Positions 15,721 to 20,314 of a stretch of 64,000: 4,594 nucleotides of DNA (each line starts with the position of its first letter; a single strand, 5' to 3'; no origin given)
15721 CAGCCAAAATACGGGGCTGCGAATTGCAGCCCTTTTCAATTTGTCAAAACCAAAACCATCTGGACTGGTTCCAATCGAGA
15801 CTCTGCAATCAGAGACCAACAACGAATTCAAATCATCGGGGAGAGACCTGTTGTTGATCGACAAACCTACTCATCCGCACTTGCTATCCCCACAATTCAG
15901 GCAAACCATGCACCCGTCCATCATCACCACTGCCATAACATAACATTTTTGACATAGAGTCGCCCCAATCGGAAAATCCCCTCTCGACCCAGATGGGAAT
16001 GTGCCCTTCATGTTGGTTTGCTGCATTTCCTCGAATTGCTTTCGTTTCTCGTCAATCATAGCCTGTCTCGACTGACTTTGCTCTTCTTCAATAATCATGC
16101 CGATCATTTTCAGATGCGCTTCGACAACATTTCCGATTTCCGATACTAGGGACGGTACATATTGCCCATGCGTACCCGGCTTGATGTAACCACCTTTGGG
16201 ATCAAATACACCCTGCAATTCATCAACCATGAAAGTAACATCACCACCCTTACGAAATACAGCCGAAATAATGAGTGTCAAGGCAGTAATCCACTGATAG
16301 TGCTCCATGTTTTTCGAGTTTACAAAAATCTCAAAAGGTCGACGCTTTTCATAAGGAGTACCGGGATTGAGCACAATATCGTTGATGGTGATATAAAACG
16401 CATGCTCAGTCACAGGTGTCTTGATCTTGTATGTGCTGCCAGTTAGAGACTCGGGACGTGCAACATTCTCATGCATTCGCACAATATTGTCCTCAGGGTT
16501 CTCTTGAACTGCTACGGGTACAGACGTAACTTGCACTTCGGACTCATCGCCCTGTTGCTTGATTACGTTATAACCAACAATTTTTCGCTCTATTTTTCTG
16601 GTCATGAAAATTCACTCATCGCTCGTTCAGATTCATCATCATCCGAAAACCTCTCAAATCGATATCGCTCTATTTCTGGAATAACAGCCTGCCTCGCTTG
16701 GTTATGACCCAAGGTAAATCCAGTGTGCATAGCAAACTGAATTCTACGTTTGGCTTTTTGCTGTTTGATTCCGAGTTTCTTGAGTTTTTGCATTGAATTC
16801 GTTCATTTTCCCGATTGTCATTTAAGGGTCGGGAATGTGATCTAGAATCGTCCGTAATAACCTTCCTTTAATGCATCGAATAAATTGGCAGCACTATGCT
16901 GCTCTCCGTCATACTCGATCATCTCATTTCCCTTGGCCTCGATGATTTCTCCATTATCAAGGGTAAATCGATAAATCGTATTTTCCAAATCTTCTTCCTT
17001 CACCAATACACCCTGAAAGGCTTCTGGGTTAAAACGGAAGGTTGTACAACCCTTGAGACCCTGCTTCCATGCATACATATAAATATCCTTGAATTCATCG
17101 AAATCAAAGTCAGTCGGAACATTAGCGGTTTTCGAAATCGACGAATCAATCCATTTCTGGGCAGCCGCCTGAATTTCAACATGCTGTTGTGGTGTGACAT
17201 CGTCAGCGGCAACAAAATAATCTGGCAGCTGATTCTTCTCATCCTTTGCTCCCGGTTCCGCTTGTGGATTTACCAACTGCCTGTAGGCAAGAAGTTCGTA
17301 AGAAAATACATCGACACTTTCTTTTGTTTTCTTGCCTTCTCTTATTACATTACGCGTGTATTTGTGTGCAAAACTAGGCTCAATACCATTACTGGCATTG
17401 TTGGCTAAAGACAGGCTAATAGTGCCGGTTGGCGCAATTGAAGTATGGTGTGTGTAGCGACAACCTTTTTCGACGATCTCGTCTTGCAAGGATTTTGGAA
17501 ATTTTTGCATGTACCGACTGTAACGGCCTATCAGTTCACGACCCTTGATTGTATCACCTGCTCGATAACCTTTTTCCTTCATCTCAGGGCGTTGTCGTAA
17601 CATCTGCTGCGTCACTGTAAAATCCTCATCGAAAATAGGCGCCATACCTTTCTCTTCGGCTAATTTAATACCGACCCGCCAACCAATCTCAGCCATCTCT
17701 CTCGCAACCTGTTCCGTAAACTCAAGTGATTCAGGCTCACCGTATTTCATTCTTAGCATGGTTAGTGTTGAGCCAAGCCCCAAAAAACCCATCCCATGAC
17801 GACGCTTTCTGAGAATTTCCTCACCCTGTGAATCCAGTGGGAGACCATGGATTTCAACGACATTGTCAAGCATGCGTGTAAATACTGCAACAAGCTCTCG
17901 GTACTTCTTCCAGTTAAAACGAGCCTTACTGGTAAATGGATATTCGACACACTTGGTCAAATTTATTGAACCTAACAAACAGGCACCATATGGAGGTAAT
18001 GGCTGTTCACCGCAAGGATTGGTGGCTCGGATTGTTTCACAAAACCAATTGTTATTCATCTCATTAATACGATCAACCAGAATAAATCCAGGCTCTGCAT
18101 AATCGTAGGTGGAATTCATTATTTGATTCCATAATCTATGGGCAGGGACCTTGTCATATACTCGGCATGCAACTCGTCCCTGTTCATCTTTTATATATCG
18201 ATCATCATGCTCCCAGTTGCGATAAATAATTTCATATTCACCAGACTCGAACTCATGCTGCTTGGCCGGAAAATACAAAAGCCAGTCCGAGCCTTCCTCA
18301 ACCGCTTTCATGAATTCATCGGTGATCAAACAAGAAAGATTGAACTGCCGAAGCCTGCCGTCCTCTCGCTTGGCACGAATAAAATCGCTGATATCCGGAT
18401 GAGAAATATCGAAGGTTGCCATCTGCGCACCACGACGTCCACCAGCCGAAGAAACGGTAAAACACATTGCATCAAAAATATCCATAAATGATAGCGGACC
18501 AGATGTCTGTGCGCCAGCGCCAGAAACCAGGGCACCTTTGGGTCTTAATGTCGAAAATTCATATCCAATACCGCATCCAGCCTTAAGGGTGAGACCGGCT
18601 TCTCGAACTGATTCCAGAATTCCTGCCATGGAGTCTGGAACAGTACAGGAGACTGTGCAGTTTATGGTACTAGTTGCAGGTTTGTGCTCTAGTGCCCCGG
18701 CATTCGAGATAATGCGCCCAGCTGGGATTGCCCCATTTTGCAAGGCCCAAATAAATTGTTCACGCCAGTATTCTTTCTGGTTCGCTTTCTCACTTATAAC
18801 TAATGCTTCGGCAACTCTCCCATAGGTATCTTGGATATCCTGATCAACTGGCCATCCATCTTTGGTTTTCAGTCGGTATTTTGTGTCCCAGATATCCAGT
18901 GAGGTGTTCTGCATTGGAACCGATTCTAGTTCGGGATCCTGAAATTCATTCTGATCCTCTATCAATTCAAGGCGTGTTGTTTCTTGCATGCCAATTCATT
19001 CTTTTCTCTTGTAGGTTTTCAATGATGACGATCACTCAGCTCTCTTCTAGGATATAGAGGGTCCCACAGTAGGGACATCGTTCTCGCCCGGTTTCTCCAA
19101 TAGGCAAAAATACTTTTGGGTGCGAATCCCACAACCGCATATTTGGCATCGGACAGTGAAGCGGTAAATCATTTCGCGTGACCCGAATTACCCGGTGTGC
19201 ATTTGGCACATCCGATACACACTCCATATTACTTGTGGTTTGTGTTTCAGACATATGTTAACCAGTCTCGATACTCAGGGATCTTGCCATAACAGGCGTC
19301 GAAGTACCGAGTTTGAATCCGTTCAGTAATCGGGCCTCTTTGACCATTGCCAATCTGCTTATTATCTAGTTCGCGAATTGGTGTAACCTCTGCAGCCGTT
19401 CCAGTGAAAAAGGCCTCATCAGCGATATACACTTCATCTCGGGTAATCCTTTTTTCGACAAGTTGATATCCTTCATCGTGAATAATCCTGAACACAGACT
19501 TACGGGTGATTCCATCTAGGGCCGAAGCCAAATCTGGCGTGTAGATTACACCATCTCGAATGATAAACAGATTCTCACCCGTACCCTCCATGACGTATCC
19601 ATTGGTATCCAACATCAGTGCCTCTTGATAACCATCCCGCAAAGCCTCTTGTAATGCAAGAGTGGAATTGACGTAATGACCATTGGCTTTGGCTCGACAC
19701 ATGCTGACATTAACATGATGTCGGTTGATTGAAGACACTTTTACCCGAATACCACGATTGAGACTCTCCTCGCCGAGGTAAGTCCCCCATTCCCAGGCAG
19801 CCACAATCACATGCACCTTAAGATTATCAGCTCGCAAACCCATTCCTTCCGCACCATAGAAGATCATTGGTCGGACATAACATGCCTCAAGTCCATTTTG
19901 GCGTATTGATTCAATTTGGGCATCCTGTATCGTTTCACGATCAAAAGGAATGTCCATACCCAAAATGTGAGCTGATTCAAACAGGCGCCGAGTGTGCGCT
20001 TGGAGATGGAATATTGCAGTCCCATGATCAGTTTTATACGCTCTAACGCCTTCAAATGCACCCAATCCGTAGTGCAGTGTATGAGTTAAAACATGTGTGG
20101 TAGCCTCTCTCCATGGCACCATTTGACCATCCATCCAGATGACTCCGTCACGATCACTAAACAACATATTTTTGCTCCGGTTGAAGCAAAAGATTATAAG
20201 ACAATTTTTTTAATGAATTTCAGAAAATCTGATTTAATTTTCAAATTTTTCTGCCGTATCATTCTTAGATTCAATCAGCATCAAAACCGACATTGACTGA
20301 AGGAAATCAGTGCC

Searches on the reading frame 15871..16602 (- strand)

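Call 53: search_protein_families(library=pfam, proteins=[window:15871-16602:-], max_evalue=0.00001)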
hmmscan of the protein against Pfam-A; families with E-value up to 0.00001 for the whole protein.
window:15871-16602:- (243 aa): 1 family
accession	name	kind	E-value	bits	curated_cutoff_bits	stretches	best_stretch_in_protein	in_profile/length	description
PF12637.14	TSCPD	-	5.3e-08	33.5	22.8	1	57-163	2-87/88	TSCPD domain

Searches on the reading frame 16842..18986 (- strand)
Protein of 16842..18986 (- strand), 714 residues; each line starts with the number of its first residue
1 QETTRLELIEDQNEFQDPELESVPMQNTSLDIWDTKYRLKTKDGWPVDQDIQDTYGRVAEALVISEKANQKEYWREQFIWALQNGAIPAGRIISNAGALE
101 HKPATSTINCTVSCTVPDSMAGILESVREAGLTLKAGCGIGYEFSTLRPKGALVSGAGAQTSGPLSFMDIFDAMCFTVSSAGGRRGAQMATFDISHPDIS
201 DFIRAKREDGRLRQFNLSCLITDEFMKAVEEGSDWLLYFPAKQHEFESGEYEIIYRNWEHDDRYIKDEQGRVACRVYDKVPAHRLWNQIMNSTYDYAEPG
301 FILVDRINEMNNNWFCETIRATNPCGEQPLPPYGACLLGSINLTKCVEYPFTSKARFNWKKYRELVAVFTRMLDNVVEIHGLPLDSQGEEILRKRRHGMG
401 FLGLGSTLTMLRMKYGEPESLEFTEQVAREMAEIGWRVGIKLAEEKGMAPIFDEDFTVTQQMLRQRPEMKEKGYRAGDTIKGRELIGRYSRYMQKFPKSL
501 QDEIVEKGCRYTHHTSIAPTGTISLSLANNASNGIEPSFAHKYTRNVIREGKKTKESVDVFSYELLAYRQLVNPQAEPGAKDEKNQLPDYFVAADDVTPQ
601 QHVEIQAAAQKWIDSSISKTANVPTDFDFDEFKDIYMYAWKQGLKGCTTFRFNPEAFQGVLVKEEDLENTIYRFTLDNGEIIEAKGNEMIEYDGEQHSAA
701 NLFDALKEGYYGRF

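Call 53: search_protein_families(library=pfam, proteins=[window:16842-18986:-], max_evalue=0.00001)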
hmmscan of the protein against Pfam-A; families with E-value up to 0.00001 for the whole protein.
window:16842-18986:- (714 aa): 2 families
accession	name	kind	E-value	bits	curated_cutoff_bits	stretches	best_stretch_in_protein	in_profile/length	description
PF02867.20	Ribonuc_red_lgC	-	4.2e-131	438.6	23.9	1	113-649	2-522/523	Ribonucleotide reductase, barrel domain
PF00317.26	Ribonuc_red_lgN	-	2.2e-08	34.5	28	1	28-97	6-73/77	Ribonucleotide reductase, all-alpha domain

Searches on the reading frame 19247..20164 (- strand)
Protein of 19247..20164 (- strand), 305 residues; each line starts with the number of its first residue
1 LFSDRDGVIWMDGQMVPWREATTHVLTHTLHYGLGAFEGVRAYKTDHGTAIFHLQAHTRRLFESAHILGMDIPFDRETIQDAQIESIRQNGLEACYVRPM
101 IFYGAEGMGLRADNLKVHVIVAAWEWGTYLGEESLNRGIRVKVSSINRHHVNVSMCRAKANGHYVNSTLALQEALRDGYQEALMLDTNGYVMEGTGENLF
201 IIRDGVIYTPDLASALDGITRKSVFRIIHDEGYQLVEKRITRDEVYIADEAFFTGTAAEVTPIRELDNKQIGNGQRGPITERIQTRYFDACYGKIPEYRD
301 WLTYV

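Call 53: search_protein_families(library=pfam, proteins=[window:19247-20164:-], max_evalue=0.00001)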
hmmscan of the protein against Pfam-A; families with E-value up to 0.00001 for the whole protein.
window:19247-20164:- (305 aa): 1 family
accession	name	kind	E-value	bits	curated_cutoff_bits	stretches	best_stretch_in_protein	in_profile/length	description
PF01063.24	Aminotran_4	-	5.2e-52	177.3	28.5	1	35-265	1-222/223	Amino-transferase class IV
